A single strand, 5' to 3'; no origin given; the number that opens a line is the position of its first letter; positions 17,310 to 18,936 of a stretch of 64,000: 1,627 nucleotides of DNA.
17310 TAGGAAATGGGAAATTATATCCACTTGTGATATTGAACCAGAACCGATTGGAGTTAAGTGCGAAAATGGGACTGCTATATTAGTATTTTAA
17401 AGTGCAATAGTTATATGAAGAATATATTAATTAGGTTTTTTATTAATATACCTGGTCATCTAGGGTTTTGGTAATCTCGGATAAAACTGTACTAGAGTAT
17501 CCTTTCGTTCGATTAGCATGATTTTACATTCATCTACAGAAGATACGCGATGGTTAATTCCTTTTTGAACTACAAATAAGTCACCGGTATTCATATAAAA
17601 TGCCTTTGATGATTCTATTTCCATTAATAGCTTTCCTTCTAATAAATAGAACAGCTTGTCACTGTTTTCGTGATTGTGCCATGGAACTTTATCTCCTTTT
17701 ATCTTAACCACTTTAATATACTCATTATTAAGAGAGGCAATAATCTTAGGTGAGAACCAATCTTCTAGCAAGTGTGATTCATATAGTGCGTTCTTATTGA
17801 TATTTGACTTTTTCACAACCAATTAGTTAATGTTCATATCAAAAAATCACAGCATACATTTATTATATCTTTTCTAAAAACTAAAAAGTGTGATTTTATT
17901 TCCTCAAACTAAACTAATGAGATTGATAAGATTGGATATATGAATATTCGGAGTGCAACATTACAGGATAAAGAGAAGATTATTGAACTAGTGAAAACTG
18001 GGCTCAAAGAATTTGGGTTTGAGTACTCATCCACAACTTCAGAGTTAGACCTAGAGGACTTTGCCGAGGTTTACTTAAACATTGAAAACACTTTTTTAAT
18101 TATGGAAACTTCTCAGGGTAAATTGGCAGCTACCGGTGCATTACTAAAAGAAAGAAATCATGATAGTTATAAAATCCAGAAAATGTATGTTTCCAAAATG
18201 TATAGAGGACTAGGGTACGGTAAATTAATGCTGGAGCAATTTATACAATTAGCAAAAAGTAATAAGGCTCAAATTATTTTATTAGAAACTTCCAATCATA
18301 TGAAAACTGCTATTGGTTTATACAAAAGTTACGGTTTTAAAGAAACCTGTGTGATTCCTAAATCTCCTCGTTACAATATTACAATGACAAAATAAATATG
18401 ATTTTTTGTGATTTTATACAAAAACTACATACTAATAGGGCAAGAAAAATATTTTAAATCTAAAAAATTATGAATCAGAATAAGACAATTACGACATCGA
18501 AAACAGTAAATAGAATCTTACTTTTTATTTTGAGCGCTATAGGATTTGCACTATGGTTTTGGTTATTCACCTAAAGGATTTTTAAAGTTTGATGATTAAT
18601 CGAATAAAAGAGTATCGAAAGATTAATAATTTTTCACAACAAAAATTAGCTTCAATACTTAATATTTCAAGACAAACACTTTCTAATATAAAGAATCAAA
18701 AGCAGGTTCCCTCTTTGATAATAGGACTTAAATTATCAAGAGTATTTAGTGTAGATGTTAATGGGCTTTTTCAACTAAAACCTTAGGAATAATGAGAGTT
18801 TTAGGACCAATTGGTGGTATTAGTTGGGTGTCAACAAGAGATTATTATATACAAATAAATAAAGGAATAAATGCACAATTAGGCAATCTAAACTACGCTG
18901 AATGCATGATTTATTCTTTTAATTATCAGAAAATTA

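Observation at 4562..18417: Recurrent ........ motif at a fixed position upstream of at least seven island genes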

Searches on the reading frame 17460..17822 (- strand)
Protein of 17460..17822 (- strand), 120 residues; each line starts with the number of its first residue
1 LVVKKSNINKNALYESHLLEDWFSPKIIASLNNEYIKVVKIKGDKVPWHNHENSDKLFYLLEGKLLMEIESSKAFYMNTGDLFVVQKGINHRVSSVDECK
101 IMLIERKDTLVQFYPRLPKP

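Call 9: search_protein_families(library=pfam, proteins=[window:17460-17822:-], max_evalue=0.01)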
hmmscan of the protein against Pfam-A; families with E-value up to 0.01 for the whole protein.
window:17460-17822:- (120 aa): 3 families
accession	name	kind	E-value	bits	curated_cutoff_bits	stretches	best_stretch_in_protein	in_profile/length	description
PF07883.17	Cupin_2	-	9.6e-11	41.7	27.2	1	42-102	7-67/70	Cupin domain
PF05899.18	Cupin_3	-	0.00067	19.7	23.5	1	47-89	20-60/74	EutQ-like cupin domain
PF02678.22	Pirin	-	0.0026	18.2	26.1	1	12-94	15-93/108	Pirin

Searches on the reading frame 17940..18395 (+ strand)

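Call 9: search_protein_families(library=pfam, proteins=[window:17940-18395:+], max_evalue=0.01)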
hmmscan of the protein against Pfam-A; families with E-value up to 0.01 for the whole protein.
window:17940-18395:+ (151 aa): 8 families
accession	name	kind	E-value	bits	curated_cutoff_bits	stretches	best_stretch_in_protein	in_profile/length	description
PF00583.31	Acetyltransf_1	-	4.7e-13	49.9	20.7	1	39-133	22-116/116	Acetyltransferase (GNAT) family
PF13508.13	Acetyltransf_7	-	4.6e-12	46.6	27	1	51-135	4-84/84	Acetyltransferase (GNAT) domain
PF13673.13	Acetyltransf_10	-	1e-09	38.9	23.6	1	43-136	24-110/128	Acetyltransferase (GNAT) domain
PF13420.13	Acetyltransf_4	-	2.1e-08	34.8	24.3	1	3-134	1-135/155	Acetyltransferase (GNAT) domain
PF17013.11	Acetyltransf_15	-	2.2e-06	27.7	35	1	50-144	35-147/210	Putative acetyl-transferase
PF08445.16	FR47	-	0.00055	20.3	22.1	1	74-135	18-79/86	FR47-like protein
PF14542.12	Acetyltransf_CG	-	0.00069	20.1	30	1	71-114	19-62/80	GCN5-related N-acetyl-transferase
PF13527.13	Acetyltransf_9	-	0.00082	19.8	25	1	2-134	1-125/127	Acetyltransferase (GNAT) domain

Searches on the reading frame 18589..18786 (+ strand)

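Call 9: search_protein_families(library=pfam, proteins=[window:18589-18786:+], max_evalue=0.01)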
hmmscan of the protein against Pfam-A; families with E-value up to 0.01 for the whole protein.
window:18589-18786:+ (65 aa): 10 families
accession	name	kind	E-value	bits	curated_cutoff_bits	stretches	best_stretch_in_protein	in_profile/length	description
PF01381.28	HTH_3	-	5.1e-11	42.9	23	1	6-58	1-53/55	Helix-turn-helix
PF12844.13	HTH_19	-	6.4e-10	39.2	30.2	1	4-44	2-42/64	Helix-turn-helix domain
PF07022.19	Phage_CI_repr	-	8.1e-05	23.3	22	1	3-42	3-40/65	Bacteriophage CI repressor helix-turn-helix domain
PF13443.12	HTH_26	-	0.0003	21.4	22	1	5-56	1-53/63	Cro/C1-type HTH DNA-binding domain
PF13545.12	HTH_Crp_2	-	0.0015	18.9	27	1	14-37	22-45/70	Crp-like helix-turn-helix domain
PF13744.12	HTH_37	-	0.0061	16.8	27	1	3-39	20-56/80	Helix-turn-helix domain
PF04218.19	CENP-B_N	-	0.0078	16.3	21.2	1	6-39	16-47/53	CENP-B N-terminal DNA-binding domain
PF20432.4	Xre-like-HTH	-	0.0085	16.8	25.8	0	15-39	24-48/63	Antitoxin Xre-like helix-turn-helix domain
PF08279.18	HTH_11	-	0.0087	16.4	25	0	13-32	14-33/55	HTH domain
PF15943.11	YdaS_toxin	-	0.0098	16.1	30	0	16-42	10-37/65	Bacterial toxin YdaS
